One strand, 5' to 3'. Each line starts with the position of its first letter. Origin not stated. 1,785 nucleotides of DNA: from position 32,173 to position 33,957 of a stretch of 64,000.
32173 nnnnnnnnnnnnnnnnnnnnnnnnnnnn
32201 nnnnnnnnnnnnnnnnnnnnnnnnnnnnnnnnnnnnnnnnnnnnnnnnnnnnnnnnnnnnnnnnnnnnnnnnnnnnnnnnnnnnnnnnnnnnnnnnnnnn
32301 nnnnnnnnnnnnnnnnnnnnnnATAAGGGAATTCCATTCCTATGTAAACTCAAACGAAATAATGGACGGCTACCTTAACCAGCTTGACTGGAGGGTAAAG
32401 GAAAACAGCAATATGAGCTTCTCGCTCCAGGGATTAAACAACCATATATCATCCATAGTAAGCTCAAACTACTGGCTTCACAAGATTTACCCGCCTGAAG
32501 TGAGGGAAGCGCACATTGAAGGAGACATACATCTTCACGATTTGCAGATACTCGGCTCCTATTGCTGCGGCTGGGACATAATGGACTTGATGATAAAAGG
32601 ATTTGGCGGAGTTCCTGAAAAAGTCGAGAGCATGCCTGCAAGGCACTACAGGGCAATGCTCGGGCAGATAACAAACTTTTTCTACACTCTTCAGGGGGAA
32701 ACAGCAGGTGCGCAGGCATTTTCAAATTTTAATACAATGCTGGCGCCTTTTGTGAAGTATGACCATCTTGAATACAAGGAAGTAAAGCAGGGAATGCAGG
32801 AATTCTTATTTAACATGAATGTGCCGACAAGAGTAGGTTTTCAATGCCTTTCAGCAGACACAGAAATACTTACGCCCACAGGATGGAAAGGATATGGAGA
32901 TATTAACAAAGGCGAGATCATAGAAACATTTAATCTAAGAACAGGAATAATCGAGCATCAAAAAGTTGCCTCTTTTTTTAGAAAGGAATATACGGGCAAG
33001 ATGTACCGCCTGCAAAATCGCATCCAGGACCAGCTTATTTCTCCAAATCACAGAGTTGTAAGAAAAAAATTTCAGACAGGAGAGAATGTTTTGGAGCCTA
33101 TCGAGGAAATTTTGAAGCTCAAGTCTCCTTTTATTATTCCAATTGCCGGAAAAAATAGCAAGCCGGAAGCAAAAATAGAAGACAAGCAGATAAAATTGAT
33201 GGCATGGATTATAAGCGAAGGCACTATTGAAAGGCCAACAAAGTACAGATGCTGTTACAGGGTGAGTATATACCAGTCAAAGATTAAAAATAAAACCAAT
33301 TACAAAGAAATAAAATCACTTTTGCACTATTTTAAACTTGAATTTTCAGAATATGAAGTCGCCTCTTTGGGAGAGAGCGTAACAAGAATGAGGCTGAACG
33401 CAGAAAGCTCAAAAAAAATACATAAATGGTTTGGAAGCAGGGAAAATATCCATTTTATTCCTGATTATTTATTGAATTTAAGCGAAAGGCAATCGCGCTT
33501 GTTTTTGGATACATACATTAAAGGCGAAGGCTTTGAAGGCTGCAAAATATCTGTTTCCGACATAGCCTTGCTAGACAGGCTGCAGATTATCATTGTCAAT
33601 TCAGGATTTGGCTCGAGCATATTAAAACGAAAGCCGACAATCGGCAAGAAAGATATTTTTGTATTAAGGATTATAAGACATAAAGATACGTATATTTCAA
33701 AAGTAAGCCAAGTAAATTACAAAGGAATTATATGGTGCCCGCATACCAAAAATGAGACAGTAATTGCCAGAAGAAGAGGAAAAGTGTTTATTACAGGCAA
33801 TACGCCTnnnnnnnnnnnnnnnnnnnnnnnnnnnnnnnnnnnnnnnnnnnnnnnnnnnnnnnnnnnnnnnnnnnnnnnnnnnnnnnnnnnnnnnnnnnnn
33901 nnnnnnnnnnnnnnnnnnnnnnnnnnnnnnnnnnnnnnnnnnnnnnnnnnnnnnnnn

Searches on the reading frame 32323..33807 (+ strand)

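Call 60: search_protein_families(library=pfam, proteins=[window:32323-33807:+], max_evalue=0.01)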
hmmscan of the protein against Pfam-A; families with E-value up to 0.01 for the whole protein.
window:32323-33807:+ (495 aa): 1 family
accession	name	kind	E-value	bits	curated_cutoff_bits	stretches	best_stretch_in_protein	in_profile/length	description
PF13597.11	NRDD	-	6.1e-49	167.6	26.2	1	27-176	1-158/562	Anaerobic ribonucleoside-triphosphate reductase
